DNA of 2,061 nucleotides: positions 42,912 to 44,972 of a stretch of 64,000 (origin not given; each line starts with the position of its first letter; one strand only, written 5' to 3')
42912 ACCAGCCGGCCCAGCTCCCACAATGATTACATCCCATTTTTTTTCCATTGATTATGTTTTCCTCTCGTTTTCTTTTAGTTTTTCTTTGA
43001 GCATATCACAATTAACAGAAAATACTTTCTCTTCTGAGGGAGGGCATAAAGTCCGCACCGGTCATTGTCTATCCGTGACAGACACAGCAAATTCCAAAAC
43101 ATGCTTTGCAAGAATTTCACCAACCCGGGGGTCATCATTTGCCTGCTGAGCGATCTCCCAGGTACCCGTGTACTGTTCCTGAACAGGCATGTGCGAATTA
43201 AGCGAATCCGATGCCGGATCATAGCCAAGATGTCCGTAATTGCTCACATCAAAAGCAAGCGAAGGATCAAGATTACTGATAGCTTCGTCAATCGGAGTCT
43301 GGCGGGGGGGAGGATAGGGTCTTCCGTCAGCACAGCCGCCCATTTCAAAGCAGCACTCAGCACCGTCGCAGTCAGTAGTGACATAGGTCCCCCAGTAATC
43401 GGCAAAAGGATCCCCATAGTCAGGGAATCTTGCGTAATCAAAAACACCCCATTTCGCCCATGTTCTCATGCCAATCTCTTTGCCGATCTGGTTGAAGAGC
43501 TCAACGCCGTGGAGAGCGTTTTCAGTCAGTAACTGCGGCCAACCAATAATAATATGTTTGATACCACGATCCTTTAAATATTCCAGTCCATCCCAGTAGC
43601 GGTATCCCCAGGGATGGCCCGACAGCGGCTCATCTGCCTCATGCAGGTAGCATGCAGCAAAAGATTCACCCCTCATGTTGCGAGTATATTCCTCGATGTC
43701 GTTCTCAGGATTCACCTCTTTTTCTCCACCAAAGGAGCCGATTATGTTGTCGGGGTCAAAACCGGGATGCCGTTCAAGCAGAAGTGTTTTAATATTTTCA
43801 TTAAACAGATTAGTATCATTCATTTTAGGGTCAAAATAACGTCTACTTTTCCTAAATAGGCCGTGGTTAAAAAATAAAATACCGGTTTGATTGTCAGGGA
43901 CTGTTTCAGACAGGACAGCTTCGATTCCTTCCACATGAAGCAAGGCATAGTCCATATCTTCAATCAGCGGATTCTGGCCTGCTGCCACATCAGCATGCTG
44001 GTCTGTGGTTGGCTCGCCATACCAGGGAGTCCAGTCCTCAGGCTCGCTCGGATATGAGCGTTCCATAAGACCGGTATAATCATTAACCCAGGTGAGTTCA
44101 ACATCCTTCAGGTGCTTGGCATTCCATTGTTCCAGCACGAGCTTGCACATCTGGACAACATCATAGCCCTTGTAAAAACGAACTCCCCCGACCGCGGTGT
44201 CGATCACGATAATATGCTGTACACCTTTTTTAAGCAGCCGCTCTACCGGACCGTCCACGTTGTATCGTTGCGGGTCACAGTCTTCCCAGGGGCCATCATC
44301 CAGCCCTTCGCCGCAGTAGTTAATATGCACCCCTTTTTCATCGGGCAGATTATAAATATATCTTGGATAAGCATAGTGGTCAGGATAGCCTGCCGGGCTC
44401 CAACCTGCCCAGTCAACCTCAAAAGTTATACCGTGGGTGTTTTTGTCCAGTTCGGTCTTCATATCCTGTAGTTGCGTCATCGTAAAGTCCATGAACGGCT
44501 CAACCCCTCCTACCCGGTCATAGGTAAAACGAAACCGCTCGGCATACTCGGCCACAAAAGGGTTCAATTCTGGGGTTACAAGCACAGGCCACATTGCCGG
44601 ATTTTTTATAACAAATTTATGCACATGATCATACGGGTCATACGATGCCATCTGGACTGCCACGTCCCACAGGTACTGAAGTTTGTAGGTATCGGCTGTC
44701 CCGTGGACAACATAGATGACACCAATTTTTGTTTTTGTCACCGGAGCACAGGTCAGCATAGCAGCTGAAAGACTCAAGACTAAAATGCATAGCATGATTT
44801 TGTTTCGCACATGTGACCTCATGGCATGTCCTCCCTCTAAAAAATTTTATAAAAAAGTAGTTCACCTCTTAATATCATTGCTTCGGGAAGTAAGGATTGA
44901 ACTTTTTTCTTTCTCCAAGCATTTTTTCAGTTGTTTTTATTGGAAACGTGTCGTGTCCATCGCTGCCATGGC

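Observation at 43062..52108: TetR-flanked family of three large paralogous secreted proteins with repeated 'hydrophobic strand-HG' elements (possible chelatase-like fold) plus a CxxCH/PNPOx-like partner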

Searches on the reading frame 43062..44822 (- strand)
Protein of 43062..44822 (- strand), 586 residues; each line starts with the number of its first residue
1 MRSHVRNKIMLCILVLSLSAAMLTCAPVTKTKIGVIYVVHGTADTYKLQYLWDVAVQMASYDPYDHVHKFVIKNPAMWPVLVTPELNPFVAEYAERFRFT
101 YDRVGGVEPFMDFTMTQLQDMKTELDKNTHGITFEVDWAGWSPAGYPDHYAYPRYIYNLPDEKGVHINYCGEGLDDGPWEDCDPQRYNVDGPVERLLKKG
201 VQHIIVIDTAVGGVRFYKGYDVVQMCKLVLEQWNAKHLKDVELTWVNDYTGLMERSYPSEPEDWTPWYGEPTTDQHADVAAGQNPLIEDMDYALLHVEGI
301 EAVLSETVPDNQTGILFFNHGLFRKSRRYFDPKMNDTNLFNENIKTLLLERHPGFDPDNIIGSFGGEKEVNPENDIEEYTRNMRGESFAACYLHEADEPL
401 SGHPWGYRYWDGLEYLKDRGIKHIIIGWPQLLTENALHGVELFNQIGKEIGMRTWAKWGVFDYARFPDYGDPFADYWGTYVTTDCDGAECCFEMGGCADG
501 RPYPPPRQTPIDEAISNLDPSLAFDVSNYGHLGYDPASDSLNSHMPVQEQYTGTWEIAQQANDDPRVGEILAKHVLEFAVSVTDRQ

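Call 3: search_protein_families(library=pfam, proteins=[window:43062-44822:-], max_evalue=1)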
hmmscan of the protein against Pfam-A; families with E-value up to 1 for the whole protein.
window:43062-44822:- (586 aa): 1 family
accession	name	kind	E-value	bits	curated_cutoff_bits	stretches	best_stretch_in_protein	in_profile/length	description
PF00762.24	Ferrochelatase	-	0.057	12.8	27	1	80-139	36-94/317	Ferrochelatase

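Call 4: search_protein_families(library=ncbifam, proteins=[window:43062-44822:-], max_evalue=1)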
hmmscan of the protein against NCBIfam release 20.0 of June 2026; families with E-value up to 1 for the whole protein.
window:43062-44822:- (586 aa): 0 families

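Call 8: search_solved_structures(query=window:43062-44822:-, max_evalue=10, show_alignments=2)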
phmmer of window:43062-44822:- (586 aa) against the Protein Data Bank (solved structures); distinct sequences matched with E-value up to 10: 0.

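Call 9: find_homologous_proteins(query=window:43062-44822:-)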
Query window:43062-44822:- (586 aa): 396 proteins with E <= 0.001 among 4905 candidates; the best 120 are listed.
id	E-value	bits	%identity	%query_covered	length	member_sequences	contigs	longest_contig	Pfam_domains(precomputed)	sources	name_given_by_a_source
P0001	0.0e+0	1423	100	100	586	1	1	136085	-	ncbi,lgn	-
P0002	0.0e+0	1196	84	100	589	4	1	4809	-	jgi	jgi:hypothetical protein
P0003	0.0e+0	1175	80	100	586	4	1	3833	-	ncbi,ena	-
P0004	3.0e-221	754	55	99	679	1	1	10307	-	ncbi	ncbi:hypothetical protein ACFL43_05105 [Thermodesulfobacteriota bacterium]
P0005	8.1e-221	753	56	84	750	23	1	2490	-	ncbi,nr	ncbi:MAG: hypothetical protein KAQ81_11150 [Deltaproteobacteria bacterium]|nr:hypothetical protein [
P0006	9.4e-221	753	55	99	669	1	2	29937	-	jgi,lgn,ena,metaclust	metaclust:\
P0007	5.0e-220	750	55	98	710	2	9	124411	-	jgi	jgi:hypothetical protein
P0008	5.4e-220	750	55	98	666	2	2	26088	-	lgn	-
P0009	9.1e-220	749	53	99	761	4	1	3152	-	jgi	-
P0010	3.6e-218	744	54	99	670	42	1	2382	-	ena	-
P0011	3.6e-216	738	54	98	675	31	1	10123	-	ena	-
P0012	1.5e-214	732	53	99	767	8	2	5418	PF02412.24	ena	-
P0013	3.4e-213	728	54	99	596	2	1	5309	-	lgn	-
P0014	4.7e-213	727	54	94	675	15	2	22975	-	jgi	jgi:hypothetical protein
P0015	4.7e-213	727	54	99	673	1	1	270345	-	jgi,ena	-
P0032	2.4e-205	702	53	99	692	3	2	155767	-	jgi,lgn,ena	-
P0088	1.4e-193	663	51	83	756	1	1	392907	-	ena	-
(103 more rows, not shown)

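Call 18: search_solved_structures(query=A1, max_evalue=10, show_alignments=3)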
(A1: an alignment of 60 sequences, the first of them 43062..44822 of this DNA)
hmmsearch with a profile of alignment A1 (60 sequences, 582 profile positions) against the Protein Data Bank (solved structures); distinct sequences matched with E-value up to 10: 14.
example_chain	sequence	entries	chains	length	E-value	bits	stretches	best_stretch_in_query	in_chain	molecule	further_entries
1c9e_A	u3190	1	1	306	0.083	14.6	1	94-131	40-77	PROTOHEME FERROLYASE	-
1doz_A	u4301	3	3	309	0.084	14.5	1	94-131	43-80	FERROCHELATASE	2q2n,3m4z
2ac2_A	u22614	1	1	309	0.085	14.5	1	94-131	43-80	Ferrochelatase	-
1ak1_A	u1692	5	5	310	0.085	14.5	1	94-131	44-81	FERROCHELATASE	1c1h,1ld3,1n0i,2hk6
3goq_A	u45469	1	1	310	0.085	14.5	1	94-131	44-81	Ferrochelatase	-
2h1v_A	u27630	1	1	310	0.086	14.5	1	94-131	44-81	Ferrochelatase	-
2q3j_A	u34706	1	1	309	0.087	14.5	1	94-131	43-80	Ferrochelatase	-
2h1w_A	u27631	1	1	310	0.087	14.5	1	94-131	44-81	Ferrochelatase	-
2ac4_A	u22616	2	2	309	0.087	14.5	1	94-131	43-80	Ferrochelatase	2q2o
9kta_A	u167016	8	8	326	0.092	14.4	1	94-131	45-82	Coproporphyrin III ferrochelatase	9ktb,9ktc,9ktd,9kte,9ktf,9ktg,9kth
5b46_A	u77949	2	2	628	0.24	13.1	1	350-429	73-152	2-oxoacid--ferredoxin oxidoreductase alpha subunit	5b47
5mrc_QQ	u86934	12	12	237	0.32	12.6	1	287-353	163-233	uS17m | 37S ribosomal protein S17, mitochondrial | Small ribosomal subunit protein uS17m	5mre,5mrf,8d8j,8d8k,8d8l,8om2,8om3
9ivj_H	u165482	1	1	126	0.81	11.3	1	463-482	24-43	4G12 fab H chain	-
7xut_A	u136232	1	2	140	0.85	11.2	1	271-352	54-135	fusion protein of Replication protein A 70 kDa DNA-binding subunit and Werner syndrome ATP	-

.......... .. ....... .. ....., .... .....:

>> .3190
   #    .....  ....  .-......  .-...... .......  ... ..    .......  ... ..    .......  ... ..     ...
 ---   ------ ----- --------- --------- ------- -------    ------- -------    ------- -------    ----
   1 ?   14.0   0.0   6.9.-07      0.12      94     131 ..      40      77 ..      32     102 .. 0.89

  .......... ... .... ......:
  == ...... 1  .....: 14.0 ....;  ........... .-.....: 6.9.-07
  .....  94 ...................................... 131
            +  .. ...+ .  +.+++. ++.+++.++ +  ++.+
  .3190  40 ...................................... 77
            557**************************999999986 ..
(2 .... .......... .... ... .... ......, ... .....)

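Call 31: find_encoding_contigs(protein=P0001, flank=2000, max_places=2)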
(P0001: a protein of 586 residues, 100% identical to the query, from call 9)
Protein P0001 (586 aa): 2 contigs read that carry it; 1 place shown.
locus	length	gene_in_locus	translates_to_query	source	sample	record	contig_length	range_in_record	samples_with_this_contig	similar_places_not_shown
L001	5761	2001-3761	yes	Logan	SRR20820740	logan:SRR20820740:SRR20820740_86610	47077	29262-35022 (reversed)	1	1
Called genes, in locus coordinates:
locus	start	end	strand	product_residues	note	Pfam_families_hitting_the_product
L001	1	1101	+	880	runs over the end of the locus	-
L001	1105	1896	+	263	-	PF01243:PNPOx_N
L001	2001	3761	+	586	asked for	-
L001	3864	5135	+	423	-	PF00890:FAD_binding_2, PF01134:GIDA (weak), PF01266:DAO (weak), PF01494:FAD_binding_3, PF03486:HI0933_like, PF07992:Pyr_redox_2, PF12831:FAD_oxidored, PF13738:Pyr_redox_3, +3 more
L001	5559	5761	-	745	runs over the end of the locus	PF02516:STT3, PF21436:STT3-PglB_core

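Call 32: find_encoding_contigs(protein=P0015, flank=10000, max_places=2)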
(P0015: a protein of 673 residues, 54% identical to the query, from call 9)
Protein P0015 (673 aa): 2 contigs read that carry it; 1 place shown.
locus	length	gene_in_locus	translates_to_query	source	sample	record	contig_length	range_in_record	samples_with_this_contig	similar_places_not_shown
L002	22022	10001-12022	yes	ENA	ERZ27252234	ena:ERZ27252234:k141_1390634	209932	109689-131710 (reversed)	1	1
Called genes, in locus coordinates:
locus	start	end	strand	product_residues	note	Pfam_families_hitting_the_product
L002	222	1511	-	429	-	PF04055:Radical_SAM, PF13186:SPASM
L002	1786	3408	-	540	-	PF00384:Molybdopterin, PF01568:Molydop_binding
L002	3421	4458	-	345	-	PF13510:Fer2_4, PF10588:NADH-G_4Fe-4S_3, PF13237:Fer4_10 (weak), PF22117:Fer4_Nqo3, PF12838:Fer4_7, PF14697:Fer4_21, PF04879:Molybdop_Fe4S4, PF00384:Molybdopterin, +2 more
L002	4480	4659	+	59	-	-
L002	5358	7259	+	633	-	PF00149:Metallophos (weak)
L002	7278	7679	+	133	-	PF13279:4HBT_2, PF03061:4HBT, PF22636:FlK (weak)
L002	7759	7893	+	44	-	-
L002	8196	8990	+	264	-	PF00303:Thymidylat_synt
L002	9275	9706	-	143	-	-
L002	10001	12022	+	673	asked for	-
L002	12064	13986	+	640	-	PF02730:AFOR_N, PF01314:AFOR_C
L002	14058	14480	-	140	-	-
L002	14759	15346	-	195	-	-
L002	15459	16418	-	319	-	-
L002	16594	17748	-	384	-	PF00999:Na_H_Exchanger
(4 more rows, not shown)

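Call 33: predict_structure(alignment_id=A1)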
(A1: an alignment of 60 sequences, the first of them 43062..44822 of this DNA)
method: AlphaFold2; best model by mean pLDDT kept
length: 586 residues; sequences in the alignment: 60
mean_pLDDT: 92.0   pTM: 0.90
mean pLDDT of the five models: 92.0, 91.3, 88.9, 88.9, 86.3
residues with pLDDT >= 90: 449; 70-90: 120; 50-70: 17; < 50: 0
segments of 3 or more residues with pLDDT < 50: none
pLDDT, mean of each block of 10 residues (from residue 1): 76 87 63 97 92 92 86 89 85 90 93 97 97 97 96 89 80 90 95 98 97 96 97 96 96 93 88 88 93 98 97 97 90 95 98 98 92 92 86 80 90 98 97 88 96 94 91 93 92 92 94 93 96 91 93 97 97 97 80
secondary structure, 60 per line:
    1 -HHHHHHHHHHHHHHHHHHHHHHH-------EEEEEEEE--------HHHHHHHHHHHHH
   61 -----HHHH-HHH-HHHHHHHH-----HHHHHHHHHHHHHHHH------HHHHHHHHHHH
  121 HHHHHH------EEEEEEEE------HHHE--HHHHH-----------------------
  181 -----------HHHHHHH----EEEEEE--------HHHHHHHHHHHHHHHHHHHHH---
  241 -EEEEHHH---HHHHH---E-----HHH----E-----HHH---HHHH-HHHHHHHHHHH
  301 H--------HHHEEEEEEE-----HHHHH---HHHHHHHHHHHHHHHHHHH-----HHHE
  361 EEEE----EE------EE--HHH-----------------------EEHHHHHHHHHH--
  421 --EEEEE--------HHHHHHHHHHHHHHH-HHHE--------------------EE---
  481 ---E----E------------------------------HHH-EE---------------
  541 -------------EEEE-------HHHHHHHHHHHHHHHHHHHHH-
elements in order: H2-24 E32-39 H48-60 H66-69 H75-82 H88-103 H110-126 E133-140 H153-157 H192-198 E203-208 H217-237 E242-245 H252-256 H285-288 H290-301 E313-319 H325-329 H333-351 E360-364 H409-418 E423-427 H436-450 E554-557 H565-585

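Call 40: find_encoding_contigs(protein=P0088, flank=8000, max_places=2)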
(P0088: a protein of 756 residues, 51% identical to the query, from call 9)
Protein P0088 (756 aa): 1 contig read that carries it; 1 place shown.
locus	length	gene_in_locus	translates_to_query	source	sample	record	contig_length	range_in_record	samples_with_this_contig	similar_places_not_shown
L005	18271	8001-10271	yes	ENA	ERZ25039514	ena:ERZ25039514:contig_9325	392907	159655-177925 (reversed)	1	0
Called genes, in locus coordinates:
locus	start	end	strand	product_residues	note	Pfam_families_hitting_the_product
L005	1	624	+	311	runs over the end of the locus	PF12146:Hydrolase_4, PF00561:Abhydrolase_1, PF12697:Abhydrolase_6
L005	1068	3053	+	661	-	PF02730:AFOR_N, PF01314:AFOR_C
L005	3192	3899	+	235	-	PF05996:Fe_bilin_red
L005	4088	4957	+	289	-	-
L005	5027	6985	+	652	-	PF00724:Oxidored_FMN, PF03486:HI0933_like (faint), PF01266:DAO (faint), PF13450:NAD_binding_8 (faint), PF07992:Pyr_redox_2, PF12831:FAD_oxidored (weak), PF13738:Pyr_redox_3 (weak), PF00070:Pyr_redox, +2 more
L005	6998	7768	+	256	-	-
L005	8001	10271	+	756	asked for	-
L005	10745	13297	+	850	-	-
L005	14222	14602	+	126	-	PF00072:Response_reg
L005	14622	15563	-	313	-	PF03279:Lip_A_acyltrans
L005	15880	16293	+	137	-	-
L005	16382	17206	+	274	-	PF00132:Hexapep (weak), PF25084:LbH_EIF2B, PF25087:GMPPB_C, PF00132:Hexapep (weak)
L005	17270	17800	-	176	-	PF01966:HD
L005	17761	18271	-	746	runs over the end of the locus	PF00330:Aconitase, PF00694:Aconitase_C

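Call 41: find_encoding_contigs(protein=P0032, flank=8000, max_places=2)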
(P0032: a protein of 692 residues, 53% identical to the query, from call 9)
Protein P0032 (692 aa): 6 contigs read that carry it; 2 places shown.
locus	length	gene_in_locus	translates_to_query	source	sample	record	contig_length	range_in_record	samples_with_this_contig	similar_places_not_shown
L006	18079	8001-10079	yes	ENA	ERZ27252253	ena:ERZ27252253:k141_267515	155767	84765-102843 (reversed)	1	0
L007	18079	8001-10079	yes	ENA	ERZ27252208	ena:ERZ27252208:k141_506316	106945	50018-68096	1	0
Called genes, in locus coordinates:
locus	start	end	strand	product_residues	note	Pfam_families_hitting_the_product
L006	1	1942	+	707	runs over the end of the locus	PF03477:ATP-cone (weak), PF13597:NRDD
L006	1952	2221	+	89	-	PF13098:Thioredoxin_2 (weak), PF13192:Thioredoxin_3 (weak)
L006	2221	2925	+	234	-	PF13353:Fer4_12 (weak), PF04055:Radical_SAM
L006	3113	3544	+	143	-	PF00383:dCMP_cyt_deam_1, PF14437:MafB19-deam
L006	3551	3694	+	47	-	-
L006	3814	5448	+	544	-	PF05496:RuvB_N (weak), PF13177:DNA_pol3_delta2, PF00004:AAA, PF07724:AAA_2 (faint), PF07728:AAA_5 (weak), PF13401:AAA_22 (weak), PF22608:DNAX_ATPase_lid, PF12169:DNA_pol3_gamma3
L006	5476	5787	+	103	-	PF02575:YbaB_DNA_bd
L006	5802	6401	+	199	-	PF21176:RecR_HhH, PF02132:RecR_ZnF (weak), PF01751:Toprim, PF13662:Toprim_4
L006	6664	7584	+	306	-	-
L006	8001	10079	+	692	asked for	-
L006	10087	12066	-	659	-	PF02730:AFOR_N, PF01314:AFOR_C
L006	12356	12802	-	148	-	PF01047:MarR, PF12802:MarR_2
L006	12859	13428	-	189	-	-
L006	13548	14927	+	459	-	PF00015:MCPsignal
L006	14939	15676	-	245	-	PF05996:Fe_bilin_red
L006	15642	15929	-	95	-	PF01541:GIY-YIG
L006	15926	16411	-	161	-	PF01243:PNPOx_N (weak), PF12900:Pyridox_ox_2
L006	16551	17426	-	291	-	PF00892:EamA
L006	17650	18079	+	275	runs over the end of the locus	PF00198:2-oxoacid_dh (weak)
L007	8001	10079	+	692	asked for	-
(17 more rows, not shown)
